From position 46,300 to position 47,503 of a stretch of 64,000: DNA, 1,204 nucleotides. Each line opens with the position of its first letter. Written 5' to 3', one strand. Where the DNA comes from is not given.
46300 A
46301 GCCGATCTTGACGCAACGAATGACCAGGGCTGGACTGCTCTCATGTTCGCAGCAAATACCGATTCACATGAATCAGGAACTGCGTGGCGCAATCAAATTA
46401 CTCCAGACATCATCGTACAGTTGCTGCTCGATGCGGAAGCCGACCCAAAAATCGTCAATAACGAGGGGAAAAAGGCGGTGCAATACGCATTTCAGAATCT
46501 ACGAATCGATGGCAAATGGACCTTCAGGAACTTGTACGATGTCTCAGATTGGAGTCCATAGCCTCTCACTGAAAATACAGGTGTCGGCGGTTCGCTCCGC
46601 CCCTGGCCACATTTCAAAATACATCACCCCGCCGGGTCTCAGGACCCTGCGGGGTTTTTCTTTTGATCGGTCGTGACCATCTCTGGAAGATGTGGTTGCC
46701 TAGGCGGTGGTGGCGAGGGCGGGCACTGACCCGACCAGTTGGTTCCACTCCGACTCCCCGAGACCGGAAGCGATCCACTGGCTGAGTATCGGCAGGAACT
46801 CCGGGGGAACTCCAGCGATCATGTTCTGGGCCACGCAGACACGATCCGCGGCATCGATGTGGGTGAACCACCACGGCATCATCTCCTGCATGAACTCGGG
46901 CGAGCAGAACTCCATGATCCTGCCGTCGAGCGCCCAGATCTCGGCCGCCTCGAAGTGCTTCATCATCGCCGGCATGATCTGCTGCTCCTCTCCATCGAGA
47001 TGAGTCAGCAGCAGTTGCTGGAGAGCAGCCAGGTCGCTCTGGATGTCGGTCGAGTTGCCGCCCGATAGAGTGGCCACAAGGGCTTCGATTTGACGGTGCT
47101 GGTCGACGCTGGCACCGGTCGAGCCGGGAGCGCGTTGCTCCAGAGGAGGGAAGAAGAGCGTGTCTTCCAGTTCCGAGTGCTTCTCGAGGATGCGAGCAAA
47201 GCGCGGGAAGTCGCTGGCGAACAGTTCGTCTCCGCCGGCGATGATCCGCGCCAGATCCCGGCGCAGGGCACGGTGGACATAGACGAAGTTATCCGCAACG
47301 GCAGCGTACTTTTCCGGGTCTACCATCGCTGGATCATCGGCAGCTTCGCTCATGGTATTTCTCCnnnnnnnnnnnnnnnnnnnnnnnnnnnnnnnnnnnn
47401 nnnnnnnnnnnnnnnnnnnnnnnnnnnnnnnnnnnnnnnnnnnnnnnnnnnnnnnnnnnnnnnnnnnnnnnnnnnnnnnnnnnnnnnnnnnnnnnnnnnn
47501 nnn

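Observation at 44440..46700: Segmental-duplication scar: remnants of an ankyrin gene 3' end and a hemerythrin gene 3' end flank a small lipoprotein gene and mirror the intact convergent pair downstream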

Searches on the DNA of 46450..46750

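Call 55: search_rna_families(source=window, start=46450, end=46750, threshold=evalue, max_evalue=10, show_alignments=2)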
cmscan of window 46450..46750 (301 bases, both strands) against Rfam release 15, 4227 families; matches with E-value up to 10: 3.
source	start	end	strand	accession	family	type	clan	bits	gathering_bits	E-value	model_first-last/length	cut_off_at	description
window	46579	46664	+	RF04312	trpB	Cis-reg;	-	17.7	59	4.5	1-107/107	no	trpB ncRNA motif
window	46630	46656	+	RF01340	CRISPR-DR29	Gene; CRISPR;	-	16.2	39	0.93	5-31/37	no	CRISPR RNA direct repeat element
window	46592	46662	+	RF02837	anti-hemB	Gene; sRNA;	-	11.7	49.5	3.6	1-81/81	no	Burkholderia RNA 7 (anti-hemB)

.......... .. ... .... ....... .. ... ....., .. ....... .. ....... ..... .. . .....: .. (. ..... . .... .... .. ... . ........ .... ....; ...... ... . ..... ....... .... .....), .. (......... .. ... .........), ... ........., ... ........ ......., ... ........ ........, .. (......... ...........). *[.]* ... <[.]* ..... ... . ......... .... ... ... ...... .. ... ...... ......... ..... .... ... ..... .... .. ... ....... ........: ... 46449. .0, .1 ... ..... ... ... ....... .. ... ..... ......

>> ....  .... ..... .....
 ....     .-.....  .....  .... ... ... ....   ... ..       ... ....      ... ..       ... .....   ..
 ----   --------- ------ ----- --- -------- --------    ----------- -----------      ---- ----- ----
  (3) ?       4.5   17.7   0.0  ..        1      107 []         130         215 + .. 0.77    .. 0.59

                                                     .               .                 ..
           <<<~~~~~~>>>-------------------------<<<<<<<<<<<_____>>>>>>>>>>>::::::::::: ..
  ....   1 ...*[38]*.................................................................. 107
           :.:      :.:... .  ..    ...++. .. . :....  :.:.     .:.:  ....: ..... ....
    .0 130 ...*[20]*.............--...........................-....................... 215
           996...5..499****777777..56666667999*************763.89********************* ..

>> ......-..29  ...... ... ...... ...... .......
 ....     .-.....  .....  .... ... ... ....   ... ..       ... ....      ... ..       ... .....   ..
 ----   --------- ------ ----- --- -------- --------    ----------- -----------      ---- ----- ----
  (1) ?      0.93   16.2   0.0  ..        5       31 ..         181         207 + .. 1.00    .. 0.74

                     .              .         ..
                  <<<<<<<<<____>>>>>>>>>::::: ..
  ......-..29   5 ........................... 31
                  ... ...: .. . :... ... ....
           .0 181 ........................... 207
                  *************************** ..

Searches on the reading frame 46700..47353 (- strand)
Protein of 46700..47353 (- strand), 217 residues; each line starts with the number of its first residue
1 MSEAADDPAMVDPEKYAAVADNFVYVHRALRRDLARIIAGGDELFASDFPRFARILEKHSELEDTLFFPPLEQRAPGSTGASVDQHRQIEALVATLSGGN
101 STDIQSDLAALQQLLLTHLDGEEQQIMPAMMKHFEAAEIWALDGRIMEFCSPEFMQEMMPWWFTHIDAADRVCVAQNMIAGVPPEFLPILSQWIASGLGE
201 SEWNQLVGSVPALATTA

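Call 10: search_protein_families(library=pfam, proteins=[window:46700-47353:-], max_evalue=0.01)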
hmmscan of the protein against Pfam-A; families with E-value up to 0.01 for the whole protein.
window:46700-47353:- (217 aa): 1 family
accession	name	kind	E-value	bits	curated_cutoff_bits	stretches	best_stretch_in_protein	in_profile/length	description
PF01814.28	Hemerythrin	-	8.5e-12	46.1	25.3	1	21-129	4-126/127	Hemerythrin HHE cation binding domain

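Call 13: find_homologous_proteins(query=window:46700-47353:-)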
Query window:46700-47353:- (217 aa): 109 proteins with E <= 0.001 among 1014 candidates.
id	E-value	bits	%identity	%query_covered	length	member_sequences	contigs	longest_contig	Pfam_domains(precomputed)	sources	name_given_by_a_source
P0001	2.5e-130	451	92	100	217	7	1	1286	PF01814.29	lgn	-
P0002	7.0e-127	439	90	100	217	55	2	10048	PF01814.29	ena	-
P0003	2.8e-121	421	87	100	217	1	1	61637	PF01814.29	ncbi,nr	ncbi:MAG: hypothetical protein CMJ95_06940 [Planctomycetes bacterium]|nr:hypothetical protein [Planc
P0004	1.2e-120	419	87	100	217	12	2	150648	PF01814.29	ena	-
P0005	1.1e-119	416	87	96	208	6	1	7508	PF01814.29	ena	-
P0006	2.3e-117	408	86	96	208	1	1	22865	PF01814.29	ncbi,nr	ncbi:MAG: hemerythrin domain-containing protein [Planctomycetota bacterium]|nr:hemerythrin domain-co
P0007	2.6e-115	402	85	96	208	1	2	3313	PF01814.29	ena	-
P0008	4.0e-115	401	82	100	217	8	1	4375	PF01814.29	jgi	jgi:hemerythrin superfamily protein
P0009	5.9e-109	381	80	96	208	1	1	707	PF01814.29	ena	-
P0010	9.0e-109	380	80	96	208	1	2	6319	PF01814.29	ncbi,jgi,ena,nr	ncbi:MAG TPA: hemerythrin domain-containing protein [Planctomycetes bacterium]|nr:hemerythrin domain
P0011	2.2e-108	379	79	96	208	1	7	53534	PF01814.29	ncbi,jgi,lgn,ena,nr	ncbi:MAG TPA: hemerythrin domain-containing protein [Planctomycetes bacterium]|nr:hemerythrin domain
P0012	2.9e-108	379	79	96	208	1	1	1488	PF01814.29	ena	-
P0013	1.3e-107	376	78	96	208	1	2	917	PF01814.29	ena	-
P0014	2.1e-103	363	78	94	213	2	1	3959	PF01814.29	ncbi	ncbi:MAG: hemerythrin domain-containing protein [Planctomycetota bacterium]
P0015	1.1e-99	350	76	94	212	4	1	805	PF01814.29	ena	-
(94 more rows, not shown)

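Call 14: find_encoding_contigs(protein=P0002, flank=6000, max_places=2)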
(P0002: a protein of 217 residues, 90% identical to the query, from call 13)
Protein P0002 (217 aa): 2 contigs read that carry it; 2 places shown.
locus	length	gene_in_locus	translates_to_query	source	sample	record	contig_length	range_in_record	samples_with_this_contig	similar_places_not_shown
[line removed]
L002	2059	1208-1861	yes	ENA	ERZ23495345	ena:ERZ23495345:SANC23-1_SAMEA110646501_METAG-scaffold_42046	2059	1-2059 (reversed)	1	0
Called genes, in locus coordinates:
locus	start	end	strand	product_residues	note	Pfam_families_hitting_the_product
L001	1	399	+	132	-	?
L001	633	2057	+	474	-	PF01839:FG-GAP (faint), PF13517:FG-GAP_3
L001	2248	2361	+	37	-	-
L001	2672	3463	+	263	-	PF01126:Heme_oxygenase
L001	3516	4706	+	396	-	PF12680:SnoaL_2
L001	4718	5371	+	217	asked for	PF01814:Hemerythrin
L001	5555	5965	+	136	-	-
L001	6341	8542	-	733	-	PF00141:peroxidase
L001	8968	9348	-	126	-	-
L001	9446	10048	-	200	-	?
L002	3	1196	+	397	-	?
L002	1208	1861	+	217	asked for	PF01814:Hemerythrin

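Call 15: find_encoding_contigs(protein=P0003, flank=6000, max_places=2)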
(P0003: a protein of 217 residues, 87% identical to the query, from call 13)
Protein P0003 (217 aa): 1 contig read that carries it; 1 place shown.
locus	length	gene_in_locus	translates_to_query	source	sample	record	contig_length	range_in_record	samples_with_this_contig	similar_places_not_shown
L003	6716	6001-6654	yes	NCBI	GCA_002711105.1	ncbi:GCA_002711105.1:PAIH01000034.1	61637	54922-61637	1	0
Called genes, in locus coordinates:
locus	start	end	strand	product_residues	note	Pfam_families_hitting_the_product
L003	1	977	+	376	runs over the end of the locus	-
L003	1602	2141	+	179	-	PF09832:DUF2059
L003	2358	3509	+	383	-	-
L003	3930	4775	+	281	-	PF01126:Heme_oxygenase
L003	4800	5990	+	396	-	PF12680:SnoaL_2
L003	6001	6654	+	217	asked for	PF01814:Hemerythrin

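Call 16: find_encoding_contigs(protein=P0004, flank=6000, max_places=2)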
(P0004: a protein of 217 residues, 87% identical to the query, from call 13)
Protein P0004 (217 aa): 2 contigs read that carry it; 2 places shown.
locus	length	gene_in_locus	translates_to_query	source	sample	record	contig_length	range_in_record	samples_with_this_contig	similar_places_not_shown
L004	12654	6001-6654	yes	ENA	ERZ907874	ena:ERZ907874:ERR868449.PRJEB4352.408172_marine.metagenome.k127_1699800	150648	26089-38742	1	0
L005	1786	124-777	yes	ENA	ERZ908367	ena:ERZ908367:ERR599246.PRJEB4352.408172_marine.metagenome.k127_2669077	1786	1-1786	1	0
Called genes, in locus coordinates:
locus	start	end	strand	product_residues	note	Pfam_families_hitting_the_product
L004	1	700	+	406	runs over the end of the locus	-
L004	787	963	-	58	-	-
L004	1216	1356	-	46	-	-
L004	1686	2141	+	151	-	PF09832:DUF2059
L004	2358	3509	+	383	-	-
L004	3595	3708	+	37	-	-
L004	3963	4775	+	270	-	PF01126:Heme_oxygenase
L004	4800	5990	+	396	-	PF12680:SnoaL_2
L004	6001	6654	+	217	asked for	PF01814:Hemerythrin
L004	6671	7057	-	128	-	-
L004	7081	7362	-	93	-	-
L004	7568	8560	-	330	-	-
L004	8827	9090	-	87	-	PF01649:Ribosomal_S20p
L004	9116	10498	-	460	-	PF00515:TPR_1 (faint), PF12895:ANAPC3 (faint), PF13174:TPR_6 (faint), PF13176:TPR_7 (faint), PF13181:TPR_8 (faint), PF13432:TPR_16, PF07719:TPR_2 (weak), PF13424:TPR_12 (weak), +9 more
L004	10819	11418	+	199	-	PF01327:Pep_deformylase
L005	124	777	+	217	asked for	PF01814:Hemerythrin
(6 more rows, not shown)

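Call 26: find_related_loci(query=window:46700-47353:-, collection=genome_contigs, flank=9000)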
Query window:46700-47353:- (217 aa) in genome_contigs; peptide patterns used: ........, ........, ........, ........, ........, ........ (x = any residue, [..] = any of these).
160 stretches matched a pattern; 21 encode a relative of the query (tblastn E <= 1e-3); 21 distinct loci.
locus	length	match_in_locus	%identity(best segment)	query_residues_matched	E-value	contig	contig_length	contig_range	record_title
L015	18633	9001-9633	91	1-211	3e-132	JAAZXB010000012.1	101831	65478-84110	MAG: Planctomycetota bacterium isolate bin110s NODE_12_length_101831_cov_15.591338, whole genome shotgun sequence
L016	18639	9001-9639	85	5-217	1e-126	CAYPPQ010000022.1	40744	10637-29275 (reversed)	MAG TPA_asm: uncultured Planctomycetia bacterium isolate binchicken_co147_300 genome assembly, contig: NODE_3315_length_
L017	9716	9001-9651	86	1-217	2e-126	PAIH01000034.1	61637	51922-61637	MAG: Planctomycetota bacterium isolate NAT2 98561, whole genome shotgun sequence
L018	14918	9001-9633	85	7-217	4e-124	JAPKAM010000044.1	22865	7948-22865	MAG: Planctomycetota bacterium isolate ANT-12 NODE_1405_length_22865_cov_14.021306, whole genome shotgun sequence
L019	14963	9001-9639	84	1-213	5e-123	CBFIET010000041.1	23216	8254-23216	MAG: Planctomycetota bacterium isolate Co_bin_687_orig genome assembly, contig: Co_bin_687_orig_Co_c_000000882296, whole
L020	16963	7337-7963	73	7-215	9e-104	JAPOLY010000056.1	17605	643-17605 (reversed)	MAG: bacterium isolate bin129 k141_4904319_length_17605_cov_32.4064, whole genome shotgun sequence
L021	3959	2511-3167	75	1-214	4e-104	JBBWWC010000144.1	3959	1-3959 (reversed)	MAG: Planctomycetota bacterium isolate OC6_150m_MAG_282 OC6_150m_contig_2735388, whole genome shotgun sequence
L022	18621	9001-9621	73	7-213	3e-103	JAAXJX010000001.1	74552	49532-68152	MAG: Planctomycetia bacterium isolate SW42618_bin_2 NODE_50_length_74552_cov_17.827322, whole genome shotgun sequence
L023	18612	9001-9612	73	10-213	1e-102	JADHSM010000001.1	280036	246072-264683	MAG: Planctomycetota bacterium isolate BS30m-G49 BS307-30m-C7, whole genome shotgun sequence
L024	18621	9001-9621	73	7-213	3e-102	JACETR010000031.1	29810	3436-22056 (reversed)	MAG: Planctomycetota bacterium isolate MCMED-G47 Planctomycetes-MCMED-G47-C31, whole genome shotgun sequence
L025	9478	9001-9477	96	1-159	9e-102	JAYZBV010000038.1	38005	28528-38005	MAG: Planctomycetota bacterium isolate XB_MAG1214 DB_MAG1214_0038, whole genome shotgun sequence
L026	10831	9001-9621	72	7-213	7e-102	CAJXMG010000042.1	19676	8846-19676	TPA_asm: uncultured bacterium isolate SRR4030075_bin.46_MetaBAT_v2.12.1_MAG genome assembly, contig: NODE_794_length_196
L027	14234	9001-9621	73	7-213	1e-98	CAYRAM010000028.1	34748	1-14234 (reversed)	MAG TPA_asm: uncultured Planctomycetia bacterium isolate binchicken_co275_63 genome assembly, contig: NODE_1282_length_3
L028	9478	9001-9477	93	1-159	3e-98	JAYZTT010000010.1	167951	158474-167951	MAG: Planctomycetota bacterium isolate XB_MAG50 DB_MAG50_0010, whole genome shotgun sequence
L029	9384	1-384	92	90-217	8e-78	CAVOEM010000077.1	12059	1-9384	MAG: Planctomycetes bacterium UBA1146 isolate CBN3_331.54 genome assembly, contig: Ga0302139_10001339, whole genome shot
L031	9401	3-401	83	76-208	7e-74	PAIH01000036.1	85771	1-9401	MAG: Planctomycetota bacterium isolate NAT2 98805, whole genome shotgun sequence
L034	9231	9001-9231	87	1-77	4e-39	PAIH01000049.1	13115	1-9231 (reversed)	MAG: Planctomycetota bacterium isolate NAT2 99811, whole genome shotgun sequence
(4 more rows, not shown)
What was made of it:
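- Many MAG contigs break inside hemerythrin (L025, L028, L029, L031, L034; call 26).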

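Call 52: find_encoding_contigs(protein=P0001, flank=5000, max_places=6)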
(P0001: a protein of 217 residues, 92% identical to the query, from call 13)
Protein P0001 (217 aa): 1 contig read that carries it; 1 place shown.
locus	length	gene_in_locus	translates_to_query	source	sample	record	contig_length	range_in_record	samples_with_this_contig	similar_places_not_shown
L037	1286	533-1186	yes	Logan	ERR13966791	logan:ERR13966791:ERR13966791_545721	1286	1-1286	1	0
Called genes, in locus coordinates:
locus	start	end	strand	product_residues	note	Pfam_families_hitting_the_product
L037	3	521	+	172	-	?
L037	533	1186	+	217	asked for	PF01814:Hemerythrin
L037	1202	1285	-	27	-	?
